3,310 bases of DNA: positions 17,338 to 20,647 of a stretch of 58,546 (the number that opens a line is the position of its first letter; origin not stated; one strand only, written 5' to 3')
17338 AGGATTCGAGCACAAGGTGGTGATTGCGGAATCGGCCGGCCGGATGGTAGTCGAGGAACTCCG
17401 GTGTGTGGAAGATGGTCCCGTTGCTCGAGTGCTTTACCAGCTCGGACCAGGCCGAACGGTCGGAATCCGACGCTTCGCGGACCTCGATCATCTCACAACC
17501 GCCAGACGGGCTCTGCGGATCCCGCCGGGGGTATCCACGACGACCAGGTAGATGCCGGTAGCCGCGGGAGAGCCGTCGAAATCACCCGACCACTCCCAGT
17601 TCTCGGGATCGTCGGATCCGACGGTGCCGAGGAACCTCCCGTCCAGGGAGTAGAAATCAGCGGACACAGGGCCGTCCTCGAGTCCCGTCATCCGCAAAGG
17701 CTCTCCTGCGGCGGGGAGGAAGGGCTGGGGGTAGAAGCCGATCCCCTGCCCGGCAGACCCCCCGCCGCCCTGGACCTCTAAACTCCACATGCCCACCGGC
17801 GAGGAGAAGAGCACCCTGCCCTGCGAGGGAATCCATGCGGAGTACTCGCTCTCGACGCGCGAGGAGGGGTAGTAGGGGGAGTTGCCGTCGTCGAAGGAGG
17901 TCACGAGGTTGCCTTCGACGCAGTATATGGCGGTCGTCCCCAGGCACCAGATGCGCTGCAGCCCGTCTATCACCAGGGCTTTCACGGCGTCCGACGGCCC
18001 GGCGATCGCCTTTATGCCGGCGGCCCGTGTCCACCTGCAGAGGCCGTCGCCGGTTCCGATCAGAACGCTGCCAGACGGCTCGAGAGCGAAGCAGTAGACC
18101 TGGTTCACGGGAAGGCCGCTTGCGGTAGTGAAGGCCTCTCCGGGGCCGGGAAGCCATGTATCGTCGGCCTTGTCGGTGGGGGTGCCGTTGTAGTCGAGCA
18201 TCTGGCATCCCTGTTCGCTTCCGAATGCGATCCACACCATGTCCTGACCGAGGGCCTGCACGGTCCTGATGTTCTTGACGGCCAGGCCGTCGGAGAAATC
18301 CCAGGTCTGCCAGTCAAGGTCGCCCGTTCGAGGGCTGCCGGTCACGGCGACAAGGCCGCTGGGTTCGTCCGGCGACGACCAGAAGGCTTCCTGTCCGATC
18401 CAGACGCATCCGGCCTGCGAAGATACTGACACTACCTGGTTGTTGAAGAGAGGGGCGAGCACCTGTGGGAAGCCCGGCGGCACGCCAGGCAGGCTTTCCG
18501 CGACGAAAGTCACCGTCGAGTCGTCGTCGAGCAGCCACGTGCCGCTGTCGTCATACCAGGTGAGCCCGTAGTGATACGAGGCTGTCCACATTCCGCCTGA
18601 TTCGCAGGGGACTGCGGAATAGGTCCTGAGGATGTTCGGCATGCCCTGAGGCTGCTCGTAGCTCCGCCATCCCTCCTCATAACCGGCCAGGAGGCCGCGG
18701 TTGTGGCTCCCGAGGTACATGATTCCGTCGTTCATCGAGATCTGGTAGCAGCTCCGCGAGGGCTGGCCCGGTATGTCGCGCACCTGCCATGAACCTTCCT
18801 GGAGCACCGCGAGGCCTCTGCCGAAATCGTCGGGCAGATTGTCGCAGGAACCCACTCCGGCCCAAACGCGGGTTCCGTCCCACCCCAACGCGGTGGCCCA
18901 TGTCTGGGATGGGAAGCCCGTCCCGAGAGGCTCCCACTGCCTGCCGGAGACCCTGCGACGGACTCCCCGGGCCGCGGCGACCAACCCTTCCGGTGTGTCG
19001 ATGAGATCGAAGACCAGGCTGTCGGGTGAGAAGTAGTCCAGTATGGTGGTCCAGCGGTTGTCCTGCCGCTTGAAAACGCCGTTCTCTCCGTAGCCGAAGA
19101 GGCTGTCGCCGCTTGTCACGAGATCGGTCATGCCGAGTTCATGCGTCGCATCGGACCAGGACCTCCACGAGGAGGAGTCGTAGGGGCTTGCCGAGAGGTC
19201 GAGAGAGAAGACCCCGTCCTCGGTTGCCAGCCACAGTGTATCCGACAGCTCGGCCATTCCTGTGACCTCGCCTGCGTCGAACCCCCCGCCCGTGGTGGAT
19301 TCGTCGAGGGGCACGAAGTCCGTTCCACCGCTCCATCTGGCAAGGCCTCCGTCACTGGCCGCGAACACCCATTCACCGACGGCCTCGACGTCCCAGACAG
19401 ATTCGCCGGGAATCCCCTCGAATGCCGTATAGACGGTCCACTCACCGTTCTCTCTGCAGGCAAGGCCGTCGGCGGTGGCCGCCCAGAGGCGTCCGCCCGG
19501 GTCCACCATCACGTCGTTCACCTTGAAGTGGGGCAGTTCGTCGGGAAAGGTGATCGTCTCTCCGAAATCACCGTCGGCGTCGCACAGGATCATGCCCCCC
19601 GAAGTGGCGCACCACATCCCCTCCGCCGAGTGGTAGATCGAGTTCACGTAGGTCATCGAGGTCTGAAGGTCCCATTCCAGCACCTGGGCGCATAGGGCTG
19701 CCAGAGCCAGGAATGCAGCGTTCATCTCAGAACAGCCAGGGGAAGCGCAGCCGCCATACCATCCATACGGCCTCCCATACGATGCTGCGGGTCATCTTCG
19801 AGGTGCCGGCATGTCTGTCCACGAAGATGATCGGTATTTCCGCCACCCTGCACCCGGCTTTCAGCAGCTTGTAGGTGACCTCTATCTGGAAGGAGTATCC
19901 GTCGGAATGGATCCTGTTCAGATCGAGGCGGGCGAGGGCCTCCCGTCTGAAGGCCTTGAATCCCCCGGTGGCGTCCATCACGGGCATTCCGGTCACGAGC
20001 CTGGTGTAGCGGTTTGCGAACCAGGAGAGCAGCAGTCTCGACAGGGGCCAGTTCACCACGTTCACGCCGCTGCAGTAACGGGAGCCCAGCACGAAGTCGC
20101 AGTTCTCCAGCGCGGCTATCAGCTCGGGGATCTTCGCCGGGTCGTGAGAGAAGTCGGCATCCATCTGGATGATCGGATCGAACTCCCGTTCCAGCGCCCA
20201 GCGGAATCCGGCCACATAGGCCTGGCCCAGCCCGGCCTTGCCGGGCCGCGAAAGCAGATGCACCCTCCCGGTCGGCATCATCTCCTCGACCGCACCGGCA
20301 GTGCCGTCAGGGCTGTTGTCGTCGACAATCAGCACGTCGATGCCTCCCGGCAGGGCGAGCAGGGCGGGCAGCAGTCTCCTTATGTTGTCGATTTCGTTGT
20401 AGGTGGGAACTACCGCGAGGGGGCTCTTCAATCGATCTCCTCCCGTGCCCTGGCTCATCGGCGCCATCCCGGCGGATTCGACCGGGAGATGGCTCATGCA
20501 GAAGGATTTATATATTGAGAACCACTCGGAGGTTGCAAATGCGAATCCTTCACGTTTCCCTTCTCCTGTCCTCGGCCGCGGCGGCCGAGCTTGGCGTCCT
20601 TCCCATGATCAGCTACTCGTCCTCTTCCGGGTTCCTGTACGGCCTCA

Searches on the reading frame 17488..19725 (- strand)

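Call 24: search_protein_families(library=pfam, proteins=[window:17488-19725:-], max_evalue=0.00001)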
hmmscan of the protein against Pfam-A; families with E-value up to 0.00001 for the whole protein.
window:17488-19725:- (745 aa): 1 family
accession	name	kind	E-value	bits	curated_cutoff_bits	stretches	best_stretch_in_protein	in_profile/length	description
PF07494.17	Reg_prop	-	8.7e-06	25.8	20.4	0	537-559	1-23/24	Two component regulator propeller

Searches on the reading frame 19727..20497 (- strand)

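Call 24: search_protein_families(library=pfam, proteins=[window:19727-20497:-], max_evalue=0.00001)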
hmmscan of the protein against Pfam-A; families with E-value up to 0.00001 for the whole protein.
window:19727-20497:- (256 aa): 1 family
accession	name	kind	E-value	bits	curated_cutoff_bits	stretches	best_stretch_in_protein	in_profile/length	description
PF00535.33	Glycos_transf_2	-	5.9e-28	98.3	23.3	1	29-190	3-166/168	Glycosyl transferase family 2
